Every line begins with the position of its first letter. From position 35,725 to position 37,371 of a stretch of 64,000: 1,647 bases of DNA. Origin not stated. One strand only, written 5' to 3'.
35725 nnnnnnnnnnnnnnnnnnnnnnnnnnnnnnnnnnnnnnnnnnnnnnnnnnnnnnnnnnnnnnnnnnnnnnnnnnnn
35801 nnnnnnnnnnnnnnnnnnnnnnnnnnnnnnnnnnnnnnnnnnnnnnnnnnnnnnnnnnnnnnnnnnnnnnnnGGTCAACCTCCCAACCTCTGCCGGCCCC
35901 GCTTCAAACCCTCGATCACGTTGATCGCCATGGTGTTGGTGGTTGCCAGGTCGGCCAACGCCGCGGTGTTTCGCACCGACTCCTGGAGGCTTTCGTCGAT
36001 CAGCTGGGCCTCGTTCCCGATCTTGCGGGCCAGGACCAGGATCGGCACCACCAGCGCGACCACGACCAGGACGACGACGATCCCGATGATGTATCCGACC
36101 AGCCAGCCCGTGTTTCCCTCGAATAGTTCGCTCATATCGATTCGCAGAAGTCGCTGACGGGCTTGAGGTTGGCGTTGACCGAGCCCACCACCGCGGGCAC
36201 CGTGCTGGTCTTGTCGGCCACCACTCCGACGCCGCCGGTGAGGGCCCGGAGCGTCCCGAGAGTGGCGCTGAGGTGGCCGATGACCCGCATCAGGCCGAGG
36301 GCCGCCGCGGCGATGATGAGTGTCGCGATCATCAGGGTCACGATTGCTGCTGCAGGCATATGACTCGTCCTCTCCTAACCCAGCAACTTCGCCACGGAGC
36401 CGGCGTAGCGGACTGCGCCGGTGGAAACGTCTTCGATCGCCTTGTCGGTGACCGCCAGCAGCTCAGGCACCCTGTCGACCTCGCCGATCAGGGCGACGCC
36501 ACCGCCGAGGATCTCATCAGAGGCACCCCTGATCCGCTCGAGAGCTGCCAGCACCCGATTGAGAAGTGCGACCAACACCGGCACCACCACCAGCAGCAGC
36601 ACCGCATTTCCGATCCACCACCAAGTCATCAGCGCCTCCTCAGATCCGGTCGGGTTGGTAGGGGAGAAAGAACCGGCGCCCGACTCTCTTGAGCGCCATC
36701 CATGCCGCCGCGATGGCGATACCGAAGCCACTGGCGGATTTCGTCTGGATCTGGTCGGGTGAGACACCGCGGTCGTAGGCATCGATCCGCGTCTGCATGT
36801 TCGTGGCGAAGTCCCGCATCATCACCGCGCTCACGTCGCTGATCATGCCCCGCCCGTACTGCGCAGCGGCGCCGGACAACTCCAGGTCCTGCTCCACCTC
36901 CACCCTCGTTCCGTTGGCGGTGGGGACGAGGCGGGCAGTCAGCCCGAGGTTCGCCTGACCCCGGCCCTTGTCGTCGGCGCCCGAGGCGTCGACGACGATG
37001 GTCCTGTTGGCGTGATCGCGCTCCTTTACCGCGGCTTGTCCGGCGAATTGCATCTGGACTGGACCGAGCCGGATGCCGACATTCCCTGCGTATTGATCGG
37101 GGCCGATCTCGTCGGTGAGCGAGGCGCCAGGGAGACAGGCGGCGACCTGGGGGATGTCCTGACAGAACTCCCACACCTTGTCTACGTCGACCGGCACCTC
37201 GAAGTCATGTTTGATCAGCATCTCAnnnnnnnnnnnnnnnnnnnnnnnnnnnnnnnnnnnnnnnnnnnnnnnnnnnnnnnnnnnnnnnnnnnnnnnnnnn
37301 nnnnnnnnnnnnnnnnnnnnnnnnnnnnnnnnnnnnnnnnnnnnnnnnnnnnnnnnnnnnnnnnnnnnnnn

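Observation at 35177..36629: Tandem array of five small paralogous single-pass membrane proteins appended to the cox operon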

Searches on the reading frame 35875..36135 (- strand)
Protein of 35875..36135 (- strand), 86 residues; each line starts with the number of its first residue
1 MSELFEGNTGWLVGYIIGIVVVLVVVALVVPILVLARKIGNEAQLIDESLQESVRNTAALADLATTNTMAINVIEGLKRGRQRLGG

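Call 3: search_protein_families(library=pfam, proteins=[window:35878-36135:-], max_evalue=1)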
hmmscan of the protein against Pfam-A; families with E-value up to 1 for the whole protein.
window:35878-36135:- (86 aa): 8 families
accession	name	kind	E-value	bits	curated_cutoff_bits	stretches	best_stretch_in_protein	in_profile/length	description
PF10812.13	DUF2561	-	0.0011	19.5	27.8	1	8-57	61-107/202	Protein of unknown function (DUF2561)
PF10027.14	DUF2269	-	0.016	15.7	28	1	12-75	83-146/150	Predicted integral membrane protein (DUF2269)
PF16481.10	DUF5058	-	0.016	15.2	28.2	1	15-59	6-50/222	Domain of unknown function (DUF5058)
PF19167.5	DUF5849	-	0.064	13.4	26.9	1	14-47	1-34/200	Family of unknown function (DUF5849)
PF15145.11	DUF4577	-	0.11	12.9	27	1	11-77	60-123/128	Domain of unknown function (DUF4577)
PF10779.14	XhlA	-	0.13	12.8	34.7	1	6-27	45-66/67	Haemolysin XhlA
PF08229.16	SHR3_chaperone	-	0.15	11.5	25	1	4-76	87-144/188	ER membrane protein SH3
PF20088.4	DUF6480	-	0.93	9.9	25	0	9-35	51-77/78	Family of unknown function (DUF6480)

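Call 11: find_encoding_contigs(protein=window:35875-36135:-, flank=10000, max_places=6)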
Protein window:35875-36135:- (86 aa): 6 contigs read that carry it; 6 places shown.
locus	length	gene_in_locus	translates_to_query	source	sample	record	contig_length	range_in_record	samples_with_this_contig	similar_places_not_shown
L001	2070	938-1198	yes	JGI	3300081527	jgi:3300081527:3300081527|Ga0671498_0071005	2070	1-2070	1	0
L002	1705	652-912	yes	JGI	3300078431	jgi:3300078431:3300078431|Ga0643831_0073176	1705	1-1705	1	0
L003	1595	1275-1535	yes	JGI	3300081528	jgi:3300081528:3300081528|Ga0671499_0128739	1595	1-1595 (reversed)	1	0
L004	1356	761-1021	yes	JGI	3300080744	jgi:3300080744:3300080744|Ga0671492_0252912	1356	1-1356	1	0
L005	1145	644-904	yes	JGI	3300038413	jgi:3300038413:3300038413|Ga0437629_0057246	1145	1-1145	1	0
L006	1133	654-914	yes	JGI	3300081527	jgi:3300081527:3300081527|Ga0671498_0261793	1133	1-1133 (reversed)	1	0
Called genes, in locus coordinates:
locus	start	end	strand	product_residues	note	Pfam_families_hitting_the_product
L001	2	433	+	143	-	?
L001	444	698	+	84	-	-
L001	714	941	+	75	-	-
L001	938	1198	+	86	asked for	-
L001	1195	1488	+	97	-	-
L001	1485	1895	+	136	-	-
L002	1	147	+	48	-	?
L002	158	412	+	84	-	-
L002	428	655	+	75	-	-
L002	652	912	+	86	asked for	-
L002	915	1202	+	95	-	-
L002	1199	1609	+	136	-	-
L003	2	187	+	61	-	?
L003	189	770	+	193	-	PF06240:COXG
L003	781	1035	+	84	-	-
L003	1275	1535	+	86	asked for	-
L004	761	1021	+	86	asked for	-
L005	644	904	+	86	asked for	-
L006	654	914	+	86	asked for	-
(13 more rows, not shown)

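Call 52: search_protein_families(library=ncbifam, proteins=[window:35878-36135:-], max_evalue=1)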
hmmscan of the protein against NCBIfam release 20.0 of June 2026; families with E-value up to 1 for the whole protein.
window:35878-36135:- (86 aa): 2 families
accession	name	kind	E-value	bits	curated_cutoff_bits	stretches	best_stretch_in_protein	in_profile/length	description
NF040576.1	T2SS_GspM_XpsM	equivalog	0.027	14.1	60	1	11-66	2-57/180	type II secretion system protein GspM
NF051431.1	Rv0361_Cterm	subfamily_domain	0.061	13.5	37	1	9-57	3-50/140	Rv0361 family membrane protein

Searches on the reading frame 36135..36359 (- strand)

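Call 3: search_protein_families(library=pfam, proteins=[window:36135-36359:-], max_evalue=1)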
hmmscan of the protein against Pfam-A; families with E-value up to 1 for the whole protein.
window:36135-36359:- (75 aa): 0 families

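Call 52: search_protein_families(library=ncbifam, proteins=[window:36135-36359:-], max_evalue=1)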
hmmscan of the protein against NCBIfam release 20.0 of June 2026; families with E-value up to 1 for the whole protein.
window:36135-36359:- (75 aa): 2 families
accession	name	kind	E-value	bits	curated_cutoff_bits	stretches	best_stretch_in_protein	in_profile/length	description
NF047709.1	RiPP_TigB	exception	0.026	14.6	70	1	26-69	16-62/68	methyl-cyclopropylglycine-containing RiPP peptide TigB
NF003271.0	PRK04250.1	equivalog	0.19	10.3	405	1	34-59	73-98/407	dihydroorotase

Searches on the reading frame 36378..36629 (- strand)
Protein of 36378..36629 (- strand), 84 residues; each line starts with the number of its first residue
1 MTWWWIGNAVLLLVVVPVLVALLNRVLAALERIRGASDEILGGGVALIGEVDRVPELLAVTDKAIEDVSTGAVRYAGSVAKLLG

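Call 3: search_protein_families(library=pfam, proteins=[window:36378-36629:-], max_evalue=1)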
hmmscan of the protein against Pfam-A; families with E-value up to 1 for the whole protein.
window:36378-36629:- (84 aa): 1 family
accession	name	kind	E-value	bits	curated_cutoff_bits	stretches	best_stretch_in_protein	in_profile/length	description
PF11684.13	DUF3280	-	0.13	13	30.1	1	40-79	77-116/138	Protein of unknown function (DUF2380)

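Call 52: search_protein_families(library=ncbifam, proteins=[window:36378-36629:-], max_evalue=1)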
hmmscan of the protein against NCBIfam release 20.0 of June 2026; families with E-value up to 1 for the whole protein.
window:36378-36629:- (84 aa): 0 families

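Call 74: search_solved_structures(query=A4, max_evalue=10)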
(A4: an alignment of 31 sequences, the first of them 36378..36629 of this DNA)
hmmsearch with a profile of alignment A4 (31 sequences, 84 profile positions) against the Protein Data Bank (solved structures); distinct sequences matched with E-value up to 10: 10.
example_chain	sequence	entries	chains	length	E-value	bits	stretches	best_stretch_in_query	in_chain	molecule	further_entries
9lw6_A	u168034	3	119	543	0.13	15.8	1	22-60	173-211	Phage capsid-like C-terminal domain-containing protein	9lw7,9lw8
6u8y_G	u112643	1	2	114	0.98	13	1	9-80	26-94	Monovalent cation/H+ antiporter subunit C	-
9eg6_A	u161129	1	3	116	1.2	12.7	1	19-74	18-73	Caveolae-associated protein 1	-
1g5g_A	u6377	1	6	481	1.5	12.3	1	36-82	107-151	Fusion glycoprotein F0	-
5jdo_A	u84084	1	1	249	3.1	11.4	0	28-72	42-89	Haptoglobin-haemoglobin receptor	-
4e40_A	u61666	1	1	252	3.1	11.4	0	28-72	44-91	Putative uncharacterized protein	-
5jdo_B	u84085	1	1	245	3.6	11.2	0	28-72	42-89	Haptoglobin-haemoglobin receptor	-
3ja6_H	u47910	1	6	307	6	10.4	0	28-72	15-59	Methyl-accepting chemotaxis protein 2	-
2ch7_B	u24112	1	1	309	6.9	10.2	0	28-72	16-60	METHYL-ACCEPTING CHEMOTAXIS PROTEIN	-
2ch7_A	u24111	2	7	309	7.1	10.2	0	23-70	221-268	METHYL-ACCEPTING CHEMOTAXIS PROTEIN | Methyl-accepting chemotaxis protein 2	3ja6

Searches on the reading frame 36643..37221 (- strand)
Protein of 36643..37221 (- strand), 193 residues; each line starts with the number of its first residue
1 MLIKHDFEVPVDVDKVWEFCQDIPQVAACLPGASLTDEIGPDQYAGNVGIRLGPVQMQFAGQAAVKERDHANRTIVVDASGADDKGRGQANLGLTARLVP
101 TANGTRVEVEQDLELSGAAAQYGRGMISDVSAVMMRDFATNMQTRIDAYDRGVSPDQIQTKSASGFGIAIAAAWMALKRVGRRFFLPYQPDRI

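Call 3: search_protein_families(library=pfam, proteins=[window:36643-37221:-], max_evalue=1)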
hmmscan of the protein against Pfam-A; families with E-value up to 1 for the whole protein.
window:36643-37221:- (193 aa): 2 families
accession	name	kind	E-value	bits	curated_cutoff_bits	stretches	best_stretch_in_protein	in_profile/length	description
PF06240.19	COXG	-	3.9e-16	59.5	22.2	1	7-146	3-139/140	Carbon monoxide dehydrogenase subunit G (CoxG)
PF10604.15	Polyketide_cyc2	-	0.00021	22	27.4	1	5-142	6-137/142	Polyketide cyclase / dehydrase and lipid transport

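Call 52: search_protein_families(library=ncbifam, proteins=[window:36643-37221:-], max_evalue=1)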
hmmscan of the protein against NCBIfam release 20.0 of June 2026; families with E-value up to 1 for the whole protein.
window:36643-37221:- (193 aa): 2 families
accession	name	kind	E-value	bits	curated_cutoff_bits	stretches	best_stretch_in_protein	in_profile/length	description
NF011916.0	PRK15386.1-5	equivalog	0.017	13.8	977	1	111-165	138-188/454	EspK/GogB family type III secretion system effector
NF047960.1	TA_Rv0910_toxin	equivalog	0.056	13.5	100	0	85-119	82-114/141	type II toxin-antitoxin system Rv0910 family toxin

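Call 72: search_dna_similar(query=window:36643-37221:-, collection=plasmids, mode=protein, max_evalue=0.00001, max_rows=25)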
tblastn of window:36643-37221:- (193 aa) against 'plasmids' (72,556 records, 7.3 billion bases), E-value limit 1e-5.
Records with a match: 74; places in all: 79; records where one place covers at least 80% of the query: 6.
Best place of each record, by identity: <60% 74.
By first word of the organism name: Sinorhizobium 12; Azospirillum 10; Arthrobacter 9; Caballeronia 8; Paraburkholderia 7; Burkholderia 6; Variovorax 5; Methylobacterium 3; Rhodococcus 2; Paenarthrobacter 2; and 10 more.
By predicted mobility (MOB-suite, as given by PLSDB): non-mobilizable 36; conjugative 26; mobilizable 12.
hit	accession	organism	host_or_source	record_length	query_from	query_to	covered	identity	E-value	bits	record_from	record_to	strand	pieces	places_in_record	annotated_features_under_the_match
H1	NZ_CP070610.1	Rhodococcus koreensis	cell culture,rhizosphere of apple ...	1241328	3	146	75%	39.6%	9e-23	101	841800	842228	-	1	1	record has no annotation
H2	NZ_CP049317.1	Caballeronia sp. SBC2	whole organism,soil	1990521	3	157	80%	36.7%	3e-18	89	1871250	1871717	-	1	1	none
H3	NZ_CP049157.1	Caballeronia sp. SBC1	whole organism,soil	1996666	3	157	80%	36.7%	3e-18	89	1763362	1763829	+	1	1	none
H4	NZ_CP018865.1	Arthrobacter crystallopoietes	single cell,soil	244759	1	148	77%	38.3%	9e-30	121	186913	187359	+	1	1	SRPBCC family protein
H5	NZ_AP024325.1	Caballeronia sp. NK8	-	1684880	3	146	75%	38.1%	2e-18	89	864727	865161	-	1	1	none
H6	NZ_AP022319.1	Burkholderia sp. THE68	Togo hemipterus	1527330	3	146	75%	38.1%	2e-18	89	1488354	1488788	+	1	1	none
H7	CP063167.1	Variovorax paradoxus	-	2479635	1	146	76%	37.2%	1e-22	101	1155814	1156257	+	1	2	SRPBCC family protein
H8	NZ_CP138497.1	Variovorax boronicumulans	Legume root,PacBio whole genome assembly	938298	3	146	75%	37.7%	2e-18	89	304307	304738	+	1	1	2Fe-2S iron-sulfur cluster-binding protein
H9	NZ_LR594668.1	Variovorax sp. SRS16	linuron-contaminated soil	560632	3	146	75%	37.7%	3e-18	89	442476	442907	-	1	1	2Fe-2S iron-sulfur cluster-binding protein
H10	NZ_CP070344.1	Variovorax sp. PDNC026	cell culture,Plastic debris in ...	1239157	3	146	75%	37.7%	3e-18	89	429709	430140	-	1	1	none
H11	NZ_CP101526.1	Burkholderia arboris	mixed culture,soil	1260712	3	146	75%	37.4%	7e-19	91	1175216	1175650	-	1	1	none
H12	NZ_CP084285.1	Caballeronia zhejiangensis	Anasa tristis,Cell culture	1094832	3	146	75%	37.4%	8e-18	87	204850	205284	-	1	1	none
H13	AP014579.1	Burkholderia sp. RPE67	Riptortus pedestris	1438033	3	146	75%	37.4%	1e-17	87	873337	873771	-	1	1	(2Fe-2S)-binding domain protein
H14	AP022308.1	Burkholderia sp. SFA1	-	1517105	3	146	75%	37.4%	1e-17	87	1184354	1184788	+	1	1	carbon monoxide dehydrogenase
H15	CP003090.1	Burkholderia sp. YI23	-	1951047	3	146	75%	36.7%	6e-17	85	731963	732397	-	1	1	(2Fe-2S)-binding domain protein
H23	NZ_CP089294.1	Paenarthrobacter nicotinovorans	-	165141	1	142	74%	36.6%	1e-22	101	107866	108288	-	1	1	SRPBCC family protein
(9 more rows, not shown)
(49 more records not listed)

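Call 73: search_solved_structures(query=window:36643-37221:-, max_evalue=0.001, show_alignments=1)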
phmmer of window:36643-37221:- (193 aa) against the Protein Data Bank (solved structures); distinct sequences matched with E-value up to 0.001: 2.
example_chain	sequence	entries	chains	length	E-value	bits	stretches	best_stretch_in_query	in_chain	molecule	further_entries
8uds_D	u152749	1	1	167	5.3e-25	91.7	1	2-147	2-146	Carbon monoxide dehydrogenase subunit G (CoxG) family protein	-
2pcs_A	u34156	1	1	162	0.00066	23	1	8-146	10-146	Conserved protein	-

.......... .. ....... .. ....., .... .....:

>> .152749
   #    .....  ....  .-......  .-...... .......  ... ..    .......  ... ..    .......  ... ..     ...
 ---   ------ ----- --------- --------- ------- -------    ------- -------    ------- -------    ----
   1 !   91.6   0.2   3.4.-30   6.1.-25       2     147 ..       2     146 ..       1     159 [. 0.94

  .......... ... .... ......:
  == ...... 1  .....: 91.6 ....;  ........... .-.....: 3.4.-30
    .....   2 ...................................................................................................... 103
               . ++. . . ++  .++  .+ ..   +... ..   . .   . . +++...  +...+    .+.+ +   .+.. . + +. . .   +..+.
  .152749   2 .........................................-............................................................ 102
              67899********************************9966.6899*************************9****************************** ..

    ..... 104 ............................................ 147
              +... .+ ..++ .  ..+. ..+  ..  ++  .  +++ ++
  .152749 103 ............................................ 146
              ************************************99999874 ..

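Call 86: get_annotated_region(hit=H23, flank=16000)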
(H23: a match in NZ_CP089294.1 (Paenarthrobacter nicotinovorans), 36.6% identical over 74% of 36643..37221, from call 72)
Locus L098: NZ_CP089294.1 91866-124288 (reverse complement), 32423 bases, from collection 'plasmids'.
description: Paenarthrobacter nicotinovorans strain ATCC 49919 plasmid pAO1, complete sequence
organism: Paenarthrobacter nicotinovorans (NCBI taxid 29320)
taxonomy: Bacteria; Actinomycetota; Actinomycetes; Micrococcales; Micrococcaceae; Paenarthrobacter; Paenarthrobacter nicotinovorans
host: -; source: -; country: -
typing (MOB-suite, as given by PLSDB): conjugative; relaxase MOBP; mating-pair formation MPF_T
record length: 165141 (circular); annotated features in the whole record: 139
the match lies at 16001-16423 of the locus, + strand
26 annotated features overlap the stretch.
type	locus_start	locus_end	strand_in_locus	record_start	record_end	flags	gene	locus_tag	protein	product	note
CDS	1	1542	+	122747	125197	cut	ndhC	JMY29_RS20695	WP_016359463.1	2,6-dihydroxypyridine 3-hydroxylase subunit NdhC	-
CDS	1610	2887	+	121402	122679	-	-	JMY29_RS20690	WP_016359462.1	(S)-6-hydroxynicotine oxidase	-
CDS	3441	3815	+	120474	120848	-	-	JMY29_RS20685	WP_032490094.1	DUF948 domain-containing protein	-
CDS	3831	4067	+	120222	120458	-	-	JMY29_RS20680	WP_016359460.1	hypothetical protein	-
CDS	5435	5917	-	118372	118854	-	kdhB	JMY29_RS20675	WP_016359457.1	6-hydroxypseudooxynicotine dehydrogenase complex subunit beta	-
CDS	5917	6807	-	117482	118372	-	kdhA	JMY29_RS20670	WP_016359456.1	6-hydroxypseudooxynicotine dehydrogenase complex subunit alpha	-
CDS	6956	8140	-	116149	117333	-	-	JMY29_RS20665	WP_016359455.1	helix-turn-helix domain-containing protein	-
CDS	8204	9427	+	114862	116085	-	-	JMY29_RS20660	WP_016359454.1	helix-turn-helix domain-containing protein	-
CDS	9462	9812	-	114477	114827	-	-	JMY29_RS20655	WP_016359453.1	cupin domain-containing protein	-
CDS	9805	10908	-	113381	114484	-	-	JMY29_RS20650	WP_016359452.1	2,6-dihydropseudooxynicotine hydrolase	-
CDS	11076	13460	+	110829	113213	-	kdhC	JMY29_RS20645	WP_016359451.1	6-hydroxypseudooxynicotine dehydrogenase complex subunit gamma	-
CDS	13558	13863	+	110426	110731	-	-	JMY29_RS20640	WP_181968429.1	Dabb family protein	-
CDS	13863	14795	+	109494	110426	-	-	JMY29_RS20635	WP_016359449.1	cyclase family protein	-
CDS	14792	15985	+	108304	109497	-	dhpH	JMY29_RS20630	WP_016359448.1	2,6-dihydroxypyridine 3-monooxygenase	-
CDS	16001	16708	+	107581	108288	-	-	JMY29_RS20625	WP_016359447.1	SRPBCC family protein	-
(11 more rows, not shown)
